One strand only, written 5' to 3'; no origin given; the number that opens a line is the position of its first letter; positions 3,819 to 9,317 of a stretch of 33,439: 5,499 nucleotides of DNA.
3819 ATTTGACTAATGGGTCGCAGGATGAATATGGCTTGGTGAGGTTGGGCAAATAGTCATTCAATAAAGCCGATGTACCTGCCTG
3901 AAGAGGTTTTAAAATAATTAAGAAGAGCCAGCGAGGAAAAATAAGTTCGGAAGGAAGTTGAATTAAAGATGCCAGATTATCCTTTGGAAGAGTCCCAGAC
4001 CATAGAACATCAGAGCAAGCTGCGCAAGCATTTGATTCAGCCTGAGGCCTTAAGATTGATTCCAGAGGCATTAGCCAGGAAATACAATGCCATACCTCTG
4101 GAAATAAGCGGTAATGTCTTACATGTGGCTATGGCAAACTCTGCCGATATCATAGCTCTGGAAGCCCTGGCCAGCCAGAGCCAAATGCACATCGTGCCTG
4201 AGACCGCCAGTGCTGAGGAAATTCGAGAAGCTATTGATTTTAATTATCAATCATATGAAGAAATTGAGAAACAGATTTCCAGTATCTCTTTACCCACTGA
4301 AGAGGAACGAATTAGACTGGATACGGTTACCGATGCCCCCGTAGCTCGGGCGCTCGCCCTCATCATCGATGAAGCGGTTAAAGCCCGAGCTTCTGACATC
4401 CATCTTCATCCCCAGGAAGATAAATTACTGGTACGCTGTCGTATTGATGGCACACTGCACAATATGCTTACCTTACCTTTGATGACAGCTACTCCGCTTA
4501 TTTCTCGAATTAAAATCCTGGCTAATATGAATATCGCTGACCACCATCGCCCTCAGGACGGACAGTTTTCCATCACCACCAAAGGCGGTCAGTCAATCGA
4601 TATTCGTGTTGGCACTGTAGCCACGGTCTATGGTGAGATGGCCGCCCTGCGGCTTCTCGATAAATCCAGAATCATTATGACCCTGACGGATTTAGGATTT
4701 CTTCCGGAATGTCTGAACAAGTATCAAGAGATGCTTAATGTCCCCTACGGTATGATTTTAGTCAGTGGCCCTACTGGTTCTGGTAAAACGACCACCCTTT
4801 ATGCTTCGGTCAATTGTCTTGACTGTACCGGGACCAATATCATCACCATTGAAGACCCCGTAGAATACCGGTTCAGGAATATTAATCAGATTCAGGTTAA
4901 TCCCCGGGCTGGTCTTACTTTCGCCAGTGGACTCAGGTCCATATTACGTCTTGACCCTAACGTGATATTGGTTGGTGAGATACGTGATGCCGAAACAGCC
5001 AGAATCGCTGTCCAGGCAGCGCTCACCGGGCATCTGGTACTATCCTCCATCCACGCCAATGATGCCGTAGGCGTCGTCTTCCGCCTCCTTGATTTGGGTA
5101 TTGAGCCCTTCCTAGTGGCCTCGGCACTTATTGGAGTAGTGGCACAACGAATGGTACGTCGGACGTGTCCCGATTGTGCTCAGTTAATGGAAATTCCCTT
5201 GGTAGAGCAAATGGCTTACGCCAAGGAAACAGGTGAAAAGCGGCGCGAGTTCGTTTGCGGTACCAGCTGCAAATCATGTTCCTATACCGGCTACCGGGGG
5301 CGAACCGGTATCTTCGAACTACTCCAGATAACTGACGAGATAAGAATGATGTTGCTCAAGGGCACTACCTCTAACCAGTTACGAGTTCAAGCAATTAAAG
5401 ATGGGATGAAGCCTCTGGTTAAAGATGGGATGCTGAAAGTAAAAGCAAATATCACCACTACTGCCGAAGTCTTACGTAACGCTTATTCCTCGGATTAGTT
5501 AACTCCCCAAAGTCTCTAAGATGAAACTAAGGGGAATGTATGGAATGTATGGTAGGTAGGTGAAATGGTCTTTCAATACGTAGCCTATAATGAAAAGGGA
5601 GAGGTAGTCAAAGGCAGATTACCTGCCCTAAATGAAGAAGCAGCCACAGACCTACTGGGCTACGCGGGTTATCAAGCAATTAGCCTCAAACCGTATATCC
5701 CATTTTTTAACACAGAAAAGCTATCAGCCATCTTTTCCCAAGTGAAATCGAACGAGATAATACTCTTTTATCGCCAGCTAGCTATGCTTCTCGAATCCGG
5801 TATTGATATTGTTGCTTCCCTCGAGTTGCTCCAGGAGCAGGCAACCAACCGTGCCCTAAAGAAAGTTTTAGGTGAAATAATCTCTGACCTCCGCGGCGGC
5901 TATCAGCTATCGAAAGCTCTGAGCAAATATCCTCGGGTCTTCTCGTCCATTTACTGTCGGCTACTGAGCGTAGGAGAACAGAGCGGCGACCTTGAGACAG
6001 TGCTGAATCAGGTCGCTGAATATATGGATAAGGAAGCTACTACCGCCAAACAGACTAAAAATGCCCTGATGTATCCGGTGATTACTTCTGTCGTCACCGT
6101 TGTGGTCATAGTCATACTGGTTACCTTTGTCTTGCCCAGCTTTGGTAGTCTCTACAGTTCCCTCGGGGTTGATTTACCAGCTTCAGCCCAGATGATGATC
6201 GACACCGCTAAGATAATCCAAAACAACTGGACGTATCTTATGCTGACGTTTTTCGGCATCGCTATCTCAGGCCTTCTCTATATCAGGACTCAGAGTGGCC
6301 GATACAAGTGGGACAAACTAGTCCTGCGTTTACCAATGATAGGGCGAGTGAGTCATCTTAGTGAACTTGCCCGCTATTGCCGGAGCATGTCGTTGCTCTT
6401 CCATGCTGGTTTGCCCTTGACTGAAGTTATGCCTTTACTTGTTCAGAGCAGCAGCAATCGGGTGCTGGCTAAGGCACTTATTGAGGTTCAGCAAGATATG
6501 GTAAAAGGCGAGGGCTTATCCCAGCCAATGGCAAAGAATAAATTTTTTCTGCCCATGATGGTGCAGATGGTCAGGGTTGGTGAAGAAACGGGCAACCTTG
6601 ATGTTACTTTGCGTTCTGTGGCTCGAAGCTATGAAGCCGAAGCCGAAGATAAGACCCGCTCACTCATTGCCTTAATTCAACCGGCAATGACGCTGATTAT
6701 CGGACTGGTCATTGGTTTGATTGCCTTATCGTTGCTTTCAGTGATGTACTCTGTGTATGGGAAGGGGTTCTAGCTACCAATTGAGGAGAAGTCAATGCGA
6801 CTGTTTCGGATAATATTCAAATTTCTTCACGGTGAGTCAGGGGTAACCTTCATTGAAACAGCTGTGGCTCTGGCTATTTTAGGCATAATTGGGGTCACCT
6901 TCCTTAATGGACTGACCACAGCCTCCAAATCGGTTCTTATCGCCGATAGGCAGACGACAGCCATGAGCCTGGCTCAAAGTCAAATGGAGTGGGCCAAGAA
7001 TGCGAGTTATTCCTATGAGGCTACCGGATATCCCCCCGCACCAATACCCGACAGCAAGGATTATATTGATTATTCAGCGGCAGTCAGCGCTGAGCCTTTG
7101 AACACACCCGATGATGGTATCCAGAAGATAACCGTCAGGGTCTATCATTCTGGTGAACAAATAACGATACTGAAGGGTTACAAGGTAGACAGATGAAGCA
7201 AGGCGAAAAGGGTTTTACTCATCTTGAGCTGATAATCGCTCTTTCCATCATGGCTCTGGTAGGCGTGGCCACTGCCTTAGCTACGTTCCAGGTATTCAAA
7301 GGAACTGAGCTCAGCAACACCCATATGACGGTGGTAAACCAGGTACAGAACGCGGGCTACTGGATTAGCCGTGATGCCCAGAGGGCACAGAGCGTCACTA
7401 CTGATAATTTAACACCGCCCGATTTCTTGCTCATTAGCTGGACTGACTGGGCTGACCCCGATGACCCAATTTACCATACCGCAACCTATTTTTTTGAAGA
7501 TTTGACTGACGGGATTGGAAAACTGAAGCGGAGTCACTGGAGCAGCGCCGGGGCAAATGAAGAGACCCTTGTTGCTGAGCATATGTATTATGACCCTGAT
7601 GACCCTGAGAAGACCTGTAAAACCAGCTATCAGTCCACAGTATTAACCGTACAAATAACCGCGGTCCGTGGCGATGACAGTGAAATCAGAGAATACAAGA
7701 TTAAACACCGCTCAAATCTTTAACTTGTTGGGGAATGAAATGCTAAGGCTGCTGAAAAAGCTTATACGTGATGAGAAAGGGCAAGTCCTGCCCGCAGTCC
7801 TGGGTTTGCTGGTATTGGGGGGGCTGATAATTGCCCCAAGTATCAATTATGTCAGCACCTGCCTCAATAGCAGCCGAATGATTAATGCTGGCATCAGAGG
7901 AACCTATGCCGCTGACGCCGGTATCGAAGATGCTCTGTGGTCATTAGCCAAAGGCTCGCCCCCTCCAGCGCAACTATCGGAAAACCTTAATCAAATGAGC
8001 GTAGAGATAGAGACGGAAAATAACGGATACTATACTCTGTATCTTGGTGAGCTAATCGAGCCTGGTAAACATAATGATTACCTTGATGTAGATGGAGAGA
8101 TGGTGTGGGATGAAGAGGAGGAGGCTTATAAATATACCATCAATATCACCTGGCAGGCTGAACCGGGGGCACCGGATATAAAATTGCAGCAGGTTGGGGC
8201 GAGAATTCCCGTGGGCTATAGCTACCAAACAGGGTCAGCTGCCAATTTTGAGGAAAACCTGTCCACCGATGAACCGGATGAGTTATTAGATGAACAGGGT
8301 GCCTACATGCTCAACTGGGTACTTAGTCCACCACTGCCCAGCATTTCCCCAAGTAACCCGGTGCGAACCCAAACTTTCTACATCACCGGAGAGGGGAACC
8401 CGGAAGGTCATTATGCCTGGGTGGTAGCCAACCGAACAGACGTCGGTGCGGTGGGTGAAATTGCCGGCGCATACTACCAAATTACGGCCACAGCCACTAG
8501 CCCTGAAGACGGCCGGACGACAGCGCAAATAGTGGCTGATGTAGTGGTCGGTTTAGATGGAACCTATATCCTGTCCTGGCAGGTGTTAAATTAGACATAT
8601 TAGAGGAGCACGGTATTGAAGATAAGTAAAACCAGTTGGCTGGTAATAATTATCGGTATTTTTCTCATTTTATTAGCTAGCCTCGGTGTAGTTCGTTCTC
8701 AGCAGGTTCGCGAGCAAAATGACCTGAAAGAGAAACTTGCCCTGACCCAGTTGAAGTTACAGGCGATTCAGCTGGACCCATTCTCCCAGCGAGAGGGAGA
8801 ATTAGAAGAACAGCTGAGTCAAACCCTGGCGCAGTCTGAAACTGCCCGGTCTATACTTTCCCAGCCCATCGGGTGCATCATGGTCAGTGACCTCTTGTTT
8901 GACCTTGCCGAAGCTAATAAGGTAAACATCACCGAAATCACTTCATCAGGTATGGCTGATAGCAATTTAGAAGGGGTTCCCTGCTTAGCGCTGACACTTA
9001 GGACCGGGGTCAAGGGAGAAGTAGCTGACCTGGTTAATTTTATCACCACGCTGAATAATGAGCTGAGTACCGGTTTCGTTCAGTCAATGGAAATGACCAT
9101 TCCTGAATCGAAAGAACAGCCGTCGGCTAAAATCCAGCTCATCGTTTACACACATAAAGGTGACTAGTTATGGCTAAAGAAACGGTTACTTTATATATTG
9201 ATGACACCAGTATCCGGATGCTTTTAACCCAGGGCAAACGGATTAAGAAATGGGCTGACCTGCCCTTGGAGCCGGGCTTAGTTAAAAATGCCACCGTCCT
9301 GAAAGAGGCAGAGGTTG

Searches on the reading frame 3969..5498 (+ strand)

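Call 7: search_protein_families(library=pfam, proteins=[window:3969-5498:+], max_evalue=0.1)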
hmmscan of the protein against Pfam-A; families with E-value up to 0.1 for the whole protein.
window:3969-5498:+ (509 aa): 13 families
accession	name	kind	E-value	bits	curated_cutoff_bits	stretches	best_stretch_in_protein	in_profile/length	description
PF00437.27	T2SSE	-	5.2e-121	404.2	24.9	1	121-503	4-370/370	Type II/IV secretion system protein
PF05157.20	MshEN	-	3.4e-14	53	23.1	1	18-94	8-85/90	MshEN domain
PF25199.1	nSTAND_NTPase5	-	0.0012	19.2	34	1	261-309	42-91/145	Novel STAND NTPase 5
PF13401.12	AAA_22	-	0.0017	19.1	27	1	261-294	6-39/130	AAA domain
PF13604.12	AAA_30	-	0.0026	17.9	27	1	253-292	11-50/191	AAA domain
PF13245.12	AAA_19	-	0.008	16.8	25.1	0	259-288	10-39/134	AAA domain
PF13555.12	AAA_29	-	0.01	16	27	1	259-286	21-48/61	P-loop containing region of AAA domain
PF13476.12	AAA_23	-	0.011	16.8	27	1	256-279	15-38/201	AAA domain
PF02689.20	Herpes_Helicase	-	0.021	13.3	27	1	253-289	51-90/808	Helicase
PF20720.3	nSTAND3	-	0.039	14.1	27.2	0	260-297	17-54/155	Novel STAND NTPase 3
PF13191.12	AAA_16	-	0.046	14.7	32.6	0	261-277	25-41/167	AAA ATPase domain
PF01637.24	ATPase_2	-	0.077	13.2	33.2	0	253-301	12-61/225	ATPase domain predominantly from Archaea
PF06414.18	Zeta_toxin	-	0.089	12.7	22.3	0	262-305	18-61/199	Zeta toxin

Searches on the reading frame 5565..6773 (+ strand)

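Call 7: search_protein_families(library=pfam, proteins=[window:5565-6773:+], max_evalue=0.1)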
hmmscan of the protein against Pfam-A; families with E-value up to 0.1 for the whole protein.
window:5565-6773:+ (402 aa): 5 families
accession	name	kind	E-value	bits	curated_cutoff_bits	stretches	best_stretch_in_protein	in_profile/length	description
PF00482.28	T2SSF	-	1.6e-59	199.8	25.2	2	68-191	1-125/125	Type II secretion system (T2SS), protein F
PF20990.2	DUF2207_C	-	0.0085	16.3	33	1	95-247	71-192/247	Predicted membrane protein (DUF2207) C-terminal domain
PF06195.18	DUF996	-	0.03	15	31.3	1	156-217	17-72/138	Protein of unknown function (DUF996)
PF12575.13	Pox_EPC_I2-L1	-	0.046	14.4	23.4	0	140-190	17-69/72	Poxvirus entry protein complex L1 and I2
PF10717.14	ODV-E18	-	0.098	13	28.1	0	173-199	28-55/87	Occlusion-derived virus envelope protein ODV-E18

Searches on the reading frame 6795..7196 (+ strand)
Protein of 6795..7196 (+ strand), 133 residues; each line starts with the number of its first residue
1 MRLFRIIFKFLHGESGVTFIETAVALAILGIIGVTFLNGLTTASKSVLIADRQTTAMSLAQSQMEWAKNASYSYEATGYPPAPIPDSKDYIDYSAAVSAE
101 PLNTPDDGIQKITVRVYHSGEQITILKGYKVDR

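Call 7: search_protein_families(library=pfam, proteins=[window:6795-7196:+], max_evalue=0.1)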
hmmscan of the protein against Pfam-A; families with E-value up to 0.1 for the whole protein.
window:6795-7196:+ (133 aa): 1 family
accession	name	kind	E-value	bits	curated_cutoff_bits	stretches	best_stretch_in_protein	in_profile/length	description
PF07963.17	N_methyl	-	0.0038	17.2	21.2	1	14-34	4-24/27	Prokaryotic N-terminal methylation motif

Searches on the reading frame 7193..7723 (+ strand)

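Call 7: search_protein_families(library=pfam, proteins=[window:7193-7723:+], max_evalue=0.1)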
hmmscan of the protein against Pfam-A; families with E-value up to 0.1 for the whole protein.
window:7193-7723:+ (176 aa): 1 family
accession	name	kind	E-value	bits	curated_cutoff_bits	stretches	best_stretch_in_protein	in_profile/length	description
PF07963.17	N_methyl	-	0.003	17.5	21.2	1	5-26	4-25/27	Prokaryotic N-terminal methylation motif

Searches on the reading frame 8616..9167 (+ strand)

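Call 7: search_protein_families(library=pfam, proteins=[window:8616-9167:+], max_evalue=0.1)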
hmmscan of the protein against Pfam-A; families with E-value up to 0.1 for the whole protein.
window:8616-9167:+ (183 aa): 1 family
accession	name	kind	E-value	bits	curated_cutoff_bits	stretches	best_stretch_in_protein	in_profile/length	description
PF08144.17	CPL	-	0.055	14.2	22.3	1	57-110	45-100/143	CPL (NUC119) domain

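Call 36: search_protein_families(library=ncbifam, proteins=[window:8616-9167:+], max_evalue=1)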
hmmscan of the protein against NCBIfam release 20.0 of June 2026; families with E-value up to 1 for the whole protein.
window:8616-9167:+ (183 aa): 5 families
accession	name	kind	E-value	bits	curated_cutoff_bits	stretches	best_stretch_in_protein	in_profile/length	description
NF050013.1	HpsJ_like_A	equivalog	0.0032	17.1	140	1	6-73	76-142/217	HpsJ-like protein, cyanoexosortase A-associated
TIGR02830.1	spore_III_AG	equivalog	0.012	15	147.7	1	9-74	8-73/186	stage III sporulation protein AG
NF009311.0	PRK12670.1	equivalog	0.052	13.4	116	1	7-32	6-31/99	putative monovalent cation/H+ antiporter subunit G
NF009314.0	PRK12674.1-2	subfamily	0.14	11.8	102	1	9-27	10-28/116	Na+/H+ antiporter subunit G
TIGR01300.1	CPA3_mnhG_phaG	equivalog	0.15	12.4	63.1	1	10-29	2-21/97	monovalent cation/H(+) antiporter subunit G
